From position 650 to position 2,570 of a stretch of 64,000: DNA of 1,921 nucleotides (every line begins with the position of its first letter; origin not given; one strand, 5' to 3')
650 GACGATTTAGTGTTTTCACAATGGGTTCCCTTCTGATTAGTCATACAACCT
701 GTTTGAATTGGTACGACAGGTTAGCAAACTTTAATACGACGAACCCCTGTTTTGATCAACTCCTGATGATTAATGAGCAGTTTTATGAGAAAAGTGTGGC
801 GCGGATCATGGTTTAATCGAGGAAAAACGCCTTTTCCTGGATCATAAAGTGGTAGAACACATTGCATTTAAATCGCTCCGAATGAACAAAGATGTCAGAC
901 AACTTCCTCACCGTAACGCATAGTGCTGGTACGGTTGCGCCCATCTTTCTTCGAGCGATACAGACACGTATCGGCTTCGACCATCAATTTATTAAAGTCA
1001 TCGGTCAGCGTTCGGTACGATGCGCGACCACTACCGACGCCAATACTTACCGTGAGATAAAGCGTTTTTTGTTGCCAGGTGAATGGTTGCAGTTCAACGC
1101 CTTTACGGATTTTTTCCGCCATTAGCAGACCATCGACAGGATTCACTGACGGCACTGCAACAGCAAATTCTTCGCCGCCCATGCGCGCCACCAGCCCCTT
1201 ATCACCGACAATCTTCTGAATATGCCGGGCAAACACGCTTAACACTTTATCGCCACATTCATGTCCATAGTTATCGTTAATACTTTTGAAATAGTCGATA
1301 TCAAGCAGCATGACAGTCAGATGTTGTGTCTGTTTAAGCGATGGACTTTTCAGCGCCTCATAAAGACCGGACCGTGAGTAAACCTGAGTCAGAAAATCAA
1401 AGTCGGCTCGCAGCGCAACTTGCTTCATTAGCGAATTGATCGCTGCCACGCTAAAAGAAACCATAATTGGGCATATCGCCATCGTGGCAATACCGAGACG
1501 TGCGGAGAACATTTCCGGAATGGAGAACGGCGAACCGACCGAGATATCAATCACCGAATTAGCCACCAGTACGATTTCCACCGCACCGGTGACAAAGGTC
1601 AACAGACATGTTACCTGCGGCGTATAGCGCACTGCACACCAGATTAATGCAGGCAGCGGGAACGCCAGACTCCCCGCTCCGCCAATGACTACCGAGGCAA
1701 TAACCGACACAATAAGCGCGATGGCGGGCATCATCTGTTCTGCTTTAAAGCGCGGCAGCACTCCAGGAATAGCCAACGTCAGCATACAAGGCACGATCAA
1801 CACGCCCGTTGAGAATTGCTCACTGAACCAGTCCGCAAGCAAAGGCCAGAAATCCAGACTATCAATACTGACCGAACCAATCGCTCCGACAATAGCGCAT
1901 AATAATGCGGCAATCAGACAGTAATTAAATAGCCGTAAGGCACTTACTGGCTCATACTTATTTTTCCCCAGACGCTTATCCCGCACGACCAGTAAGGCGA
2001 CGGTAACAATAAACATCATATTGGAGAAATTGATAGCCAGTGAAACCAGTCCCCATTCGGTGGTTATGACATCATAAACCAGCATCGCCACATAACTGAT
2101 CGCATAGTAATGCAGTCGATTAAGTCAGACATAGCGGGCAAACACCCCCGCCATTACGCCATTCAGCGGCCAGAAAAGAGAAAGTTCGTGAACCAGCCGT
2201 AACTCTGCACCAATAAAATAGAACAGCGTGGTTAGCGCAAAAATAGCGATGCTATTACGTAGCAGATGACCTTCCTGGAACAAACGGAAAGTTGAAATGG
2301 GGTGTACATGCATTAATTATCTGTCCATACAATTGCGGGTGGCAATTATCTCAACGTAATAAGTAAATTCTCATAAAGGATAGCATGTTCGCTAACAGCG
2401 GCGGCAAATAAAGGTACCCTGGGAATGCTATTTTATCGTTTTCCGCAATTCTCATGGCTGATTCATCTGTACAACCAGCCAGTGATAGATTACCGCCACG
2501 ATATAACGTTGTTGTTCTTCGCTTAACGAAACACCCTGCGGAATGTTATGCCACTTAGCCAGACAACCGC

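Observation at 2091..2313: In-frame TGA splits the membrane domain of diguanylate cyclase DgcF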

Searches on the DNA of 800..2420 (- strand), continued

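Call 35: get_annotated_region(hit=H126, flank=0)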
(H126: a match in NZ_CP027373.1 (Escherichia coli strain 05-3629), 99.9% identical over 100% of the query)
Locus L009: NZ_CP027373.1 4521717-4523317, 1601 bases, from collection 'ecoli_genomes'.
description: Escherichia coli strain 05-3629 chromosome, complete genome
organism: Escherichia coli strain 05-3629 (NCBI taxid 562)
replicon: chromosome; assembly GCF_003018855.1
host: Homo sapiens; source: stool; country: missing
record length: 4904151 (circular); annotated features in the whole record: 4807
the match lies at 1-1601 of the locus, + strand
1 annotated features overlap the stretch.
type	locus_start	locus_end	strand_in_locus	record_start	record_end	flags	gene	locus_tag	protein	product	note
CDS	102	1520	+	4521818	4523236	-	-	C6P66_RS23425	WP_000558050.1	sensor domain-containing diguanylate cyclase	-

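Call 36: get_annotated_region(hit=H134, flank=0)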
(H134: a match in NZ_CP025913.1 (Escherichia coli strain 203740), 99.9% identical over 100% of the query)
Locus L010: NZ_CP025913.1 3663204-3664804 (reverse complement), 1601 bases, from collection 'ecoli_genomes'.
description: Escherichia coli strain 203740 chromosome, complete genome
organism: Escherichia coli strain 203740 (NCBI taxid 562)
replicon: chromosome; assembly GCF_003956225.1
host: Homo sapiens; source: stool; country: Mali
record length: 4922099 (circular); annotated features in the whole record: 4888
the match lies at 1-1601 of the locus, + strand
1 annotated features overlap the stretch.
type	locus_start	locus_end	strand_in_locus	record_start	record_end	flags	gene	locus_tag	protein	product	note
CDS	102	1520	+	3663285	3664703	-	-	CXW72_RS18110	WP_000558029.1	sensor domain-containing diguanylate cyclase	-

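Call 49: search_dna_similar(query=L002:3003-3082:+, collection=ecoli_genomes, mode=near, max_rows=6, rows=spread)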
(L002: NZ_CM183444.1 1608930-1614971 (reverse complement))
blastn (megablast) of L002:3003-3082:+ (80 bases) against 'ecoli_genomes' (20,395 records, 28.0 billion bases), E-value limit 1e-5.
Records with a match: 4813; places in all: 4817; records where one place covers at least 80% of the query: 3037.
Genomes with a match: 4811 of 5426; with a place that covers at least 80% of the query: 3037. Places per genome that has any: lowest 1, median 1, highest 3. On chromosomes: 4812 places; on plasmids: 5.
Best place of each record, by identity: >=99% 3487; 95-99% 1326.
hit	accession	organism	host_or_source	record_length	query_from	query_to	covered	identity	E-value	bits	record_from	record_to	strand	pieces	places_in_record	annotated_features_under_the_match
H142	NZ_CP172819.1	Escherichia coli strain BS-04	Gallus gallus domesticus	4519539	1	80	100%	100.0%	3e-12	154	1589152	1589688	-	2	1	diguanylate cyclase domain-containing protein | hypothetical protein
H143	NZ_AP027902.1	Escherichia coli strain 2018-11-1BCC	Homo sapiens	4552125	1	80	100%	100.0%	4e-11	150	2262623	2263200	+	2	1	diguanylate cyclase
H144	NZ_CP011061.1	Escherichia coli str. Sanji strain Sanji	pheasant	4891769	1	80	100%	98.8%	1e-31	143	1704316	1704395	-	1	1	dgcF: diguanylate cyclase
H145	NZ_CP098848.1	Escherichia coli strain CUVET21-424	Canis lupus familiaris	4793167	1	80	100%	98.8%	1e-31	143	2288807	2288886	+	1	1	dgcF: diguanylate cyclase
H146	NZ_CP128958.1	Escherichia coli strain TUM2330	missing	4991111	41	80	50%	100.0%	4e-11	75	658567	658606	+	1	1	sensor domain-containing diguanylate cyclase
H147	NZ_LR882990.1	Escherichia coli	-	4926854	41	77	46%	100.0%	2e-9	69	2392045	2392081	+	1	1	sensor domain-containing diguanylate cyclase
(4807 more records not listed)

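Call 59: search_dna_similar(query=window:800-2400:-, collection=ecoli_genomes, mode=near, max_rows=10, rows=best)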
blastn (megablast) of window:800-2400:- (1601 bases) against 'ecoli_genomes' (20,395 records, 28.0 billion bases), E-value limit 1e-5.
Records with a match: 5416; places in all: 5421; records where one place covers at least 80% of the query: 4188.
Genomes with a match: 5414 of 5426; with a place that covers at least 80% of the query: 4186. Places per genome that has any: lowest 1, median 1, highest 3. On chromosomes: 5416 places; on plasmids: 5.
Best place of each record, by identity: >=99% 1195; 95-99% 4221.
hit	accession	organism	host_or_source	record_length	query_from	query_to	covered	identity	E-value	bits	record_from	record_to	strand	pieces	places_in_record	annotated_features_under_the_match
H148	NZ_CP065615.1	Escherichia coli strain FDAARGOS_943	missing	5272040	1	1601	100%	100.0%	0e+0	2957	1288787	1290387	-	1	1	sensor domain-containing diguanylate cyclase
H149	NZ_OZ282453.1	Escherichia coli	restricted access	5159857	1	1601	100%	99.7%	0e+0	2929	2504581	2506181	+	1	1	sensor domain-containing diguanylate cyclase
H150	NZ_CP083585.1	Escherichia coli strain ECNB21-M121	meat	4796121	1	1600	100%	99.6%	0e+0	2922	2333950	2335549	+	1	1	sensor domain-containing diguanylate cyclase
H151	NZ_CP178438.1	Escherichia coli strain JX21CE8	chicken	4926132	1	1600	100%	99.6%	0e+0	2922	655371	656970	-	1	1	sensor domain-containing diguanylate cyclase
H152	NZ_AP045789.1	Escherichia coli strain 23CRST027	Homo sapiens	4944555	1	1600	100%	99.6%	0e+0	2922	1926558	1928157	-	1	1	sensor domain-containing diguanylate cyclase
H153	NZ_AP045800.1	Escherichia coli strain 23CRST031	Homo sapiens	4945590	1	1600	100%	99.6%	0e+0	2922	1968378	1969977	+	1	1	sensor domain-containing diguanylate cyclase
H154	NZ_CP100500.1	Escherichia coli strain LH50-c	Gallus gallus domesticus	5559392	1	1601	100%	99.5%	0e+0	2913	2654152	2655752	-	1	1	sensor domain-containing diguanylate cyclase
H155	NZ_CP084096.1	Escherichia coli O78 strain 3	Homo sapiens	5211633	1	1601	100%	99.5%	0e+0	2913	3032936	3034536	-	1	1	diguanylate cyclase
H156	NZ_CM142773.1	Escherichia coli strain GPEC1446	chicken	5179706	1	1601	100%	99.5%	0e+0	2913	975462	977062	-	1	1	sensor domain-containing diguanylate cyclase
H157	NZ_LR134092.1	Escherichia coli strain NCTC10444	Calf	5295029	1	1601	100%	99.5%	0e+0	2913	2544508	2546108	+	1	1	sensor domain-containing diguanylate cyclase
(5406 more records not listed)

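Call 61: get_annotated_region(hit=H149, flank=0)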
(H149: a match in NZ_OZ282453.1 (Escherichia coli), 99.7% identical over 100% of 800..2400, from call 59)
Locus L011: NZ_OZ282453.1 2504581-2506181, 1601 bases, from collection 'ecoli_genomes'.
description: Escherichia coli isolate GPT24-02 chromosome GPT24-02-main, complete sequence
organism: Escherichia coli (NCBI taxid 562)
replicon: chromosome; assembly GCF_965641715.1
host: -; source: restricted access; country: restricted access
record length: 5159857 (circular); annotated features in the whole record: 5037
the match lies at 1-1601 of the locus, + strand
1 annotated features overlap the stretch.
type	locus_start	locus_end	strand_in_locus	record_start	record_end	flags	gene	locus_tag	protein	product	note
CDS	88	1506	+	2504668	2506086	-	-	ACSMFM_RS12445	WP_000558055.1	sensor domain-containing diguanylate cyclase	-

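Call 70: search_dna_similar(query=L012:1720-1800:+, collection=ecoli_genomes, mode=near, max_rows=12, rows=best)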
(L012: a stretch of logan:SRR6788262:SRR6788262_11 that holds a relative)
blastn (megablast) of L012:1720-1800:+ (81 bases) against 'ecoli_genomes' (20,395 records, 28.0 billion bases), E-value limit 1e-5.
Records with a match: 4193; places in all: 4194; records where one place covers at least 80% of the query: 4193.
Genomes with a match: 4191 of 5426; with a place that covers at least 80% of the query: 4191. Places per genome that has any: lowest 1, median 1, highest 3. On chromosomes: 4189 places; on plasmids: 5.
Best place of each record, by identity: 95-99% 4193.
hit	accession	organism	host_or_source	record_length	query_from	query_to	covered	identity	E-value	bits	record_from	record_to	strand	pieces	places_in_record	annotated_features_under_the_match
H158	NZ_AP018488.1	Escherichia coli O157:H7 strain PV15-279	Homo sapiens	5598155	1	81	100%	98.8%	3e-32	145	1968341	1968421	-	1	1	sensor domain-containing diguanylate cyclase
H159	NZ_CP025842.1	Escherichia coli strain 720632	Homo sapiens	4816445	1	81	100%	98.8%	3e-32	145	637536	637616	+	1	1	sensor domain-containing diguanylate cyclase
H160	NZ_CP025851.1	Escherichia coli strain 510016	Homo sapiens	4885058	1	81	100%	98.8%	3e-32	145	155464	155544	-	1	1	sensor domain-containing diguanylate cyclase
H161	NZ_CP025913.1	Escherichia coli strain 203740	Homo sapiens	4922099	1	81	100%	98.8%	3e-32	145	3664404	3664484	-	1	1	sensor domain-containing diguanylate cyclase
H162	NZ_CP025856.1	Escherichia coli strain 504838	Homo sapiens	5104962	1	81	100%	98.8%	3e-32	145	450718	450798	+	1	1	sensor domain-containing diguanylate cyclase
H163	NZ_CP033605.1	Escherichia coli O157:H7 strain TR01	Cattle carcass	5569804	1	81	100%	98.8%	3e-32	145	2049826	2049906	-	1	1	sensor domain-containing diguanylate cyclase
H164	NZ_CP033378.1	Escherichia coli strain L73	goose anus swab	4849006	1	81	100%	98.8%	3e-32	145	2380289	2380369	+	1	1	sensor domain-containing diguanylate cyclase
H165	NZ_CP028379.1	Escherichia coli O145 str. RM9872 strain RM9872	Bos taurus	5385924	1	81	100%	98.8%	3e-32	145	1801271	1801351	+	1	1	sensor domain-containing diguanylate cyclase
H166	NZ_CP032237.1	Escherichia coli strain ECCWS199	chicken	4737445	1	81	100%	98.8%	3e-32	145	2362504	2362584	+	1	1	sensor domain-containing diguanylate cyclase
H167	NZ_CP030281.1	Escherichia coli strain E308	Broiler chicken farm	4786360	1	81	100%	98.8%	3e-32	145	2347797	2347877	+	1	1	sensor domain-containing diguanylate cyclase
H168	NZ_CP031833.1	Escherichia coli strain 2452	Homo sapiens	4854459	1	81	100%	98.8%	3e-32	145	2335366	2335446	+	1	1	sensor domain-containing diguanylate cyclase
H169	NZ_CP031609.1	Escherichia coli strain N3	Homo sapiens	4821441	1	81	100%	98.8%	3e-32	145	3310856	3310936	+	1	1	sensor domain-containing diguanylate cyclase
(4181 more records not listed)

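Call 71: search_dna_similar(query=L014:1657-1737:+, collection=ecoli_genomes, mode=near, max_rows=12, rows=best)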
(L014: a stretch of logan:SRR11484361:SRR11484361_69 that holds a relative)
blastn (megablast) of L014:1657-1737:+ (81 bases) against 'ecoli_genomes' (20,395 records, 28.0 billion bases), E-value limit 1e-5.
Records with a match: 4194; places in all: 4195; records where one place covers at least 80% of the query: 4194.
Genomes with a match: 4192 of 5426; with a place that covers at least 80% of the query: 4192. Places per genome that has any: lowest 1, median 1, highest 3. On chromosomes: 4190 places; on plasmids: 5.
Best place of each record, by identity: 95-99% 4193; 90-95% 1.
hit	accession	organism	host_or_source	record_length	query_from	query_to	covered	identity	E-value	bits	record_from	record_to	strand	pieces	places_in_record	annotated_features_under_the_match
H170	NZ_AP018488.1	Escherichia coli O157:H7 strain PV15-279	Homo sapiens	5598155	1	81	100%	98.8%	3e-32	145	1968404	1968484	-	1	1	sensor domain-containing diguanylate cyclase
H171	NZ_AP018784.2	Escherichia coli strain SK1144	-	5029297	1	81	100%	98.8%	3e-32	145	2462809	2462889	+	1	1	sensor domain-containing diguanylate cyclase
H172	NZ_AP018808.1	Escherichia coli strain E2865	Bos taurus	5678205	1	81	100%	98.8%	3e-32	145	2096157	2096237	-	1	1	sensor domain-containing diguanylate cyclase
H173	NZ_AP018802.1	Escherichia coli strain E2863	Bos taurus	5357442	1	81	100%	98.8%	3e-32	145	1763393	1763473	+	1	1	sensor domain-containing diguanylate cyclase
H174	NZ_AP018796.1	Escherichia coli strain E2855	Bos taurus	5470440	1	81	100%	98.8%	3e-32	145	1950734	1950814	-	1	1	sensor domain-containing diguanylate cyclase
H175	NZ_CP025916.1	Escherichia coli strain 120899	Homo sapiens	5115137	1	81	100%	98.8%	3e-32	145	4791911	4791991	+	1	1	sensor domain-containing diguanylate cyclase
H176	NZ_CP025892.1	Escherichia coli strain 503025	Homo sapiens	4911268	1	81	100%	98.8%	3e-32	145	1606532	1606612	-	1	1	sensor domain-containing diguanylate cyclase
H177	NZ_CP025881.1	Escherichia coli strain 503440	Homo sapiens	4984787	1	81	100%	98.8%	3e-32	145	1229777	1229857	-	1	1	sensor domain-containing diguanylate cyclase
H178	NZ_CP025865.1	Escherichia coli strain 504211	Homo sapiens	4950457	1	81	100%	98.8%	3e-32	145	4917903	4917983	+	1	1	sensor domain-containing diguanylate cyclase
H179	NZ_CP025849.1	Escherichia coli strain 600468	Homo sapiens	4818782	1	81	100%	98.8%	3e-32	145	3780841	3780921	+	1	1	sensor domain-containing diguanylate cyclase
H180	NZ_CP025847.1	Escherichia coli strain 602354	Homo sapiens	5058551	1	81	100%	98.8%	3e-32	145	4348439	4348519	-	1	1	sensor domain-containing diguanylate cyclase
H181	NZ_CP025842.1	Escherichia coli strain 720632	Homo sapiens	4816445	1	81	100%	98.8%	3e-32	145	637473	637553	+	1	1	sensor domain-containing diguanylate cyclase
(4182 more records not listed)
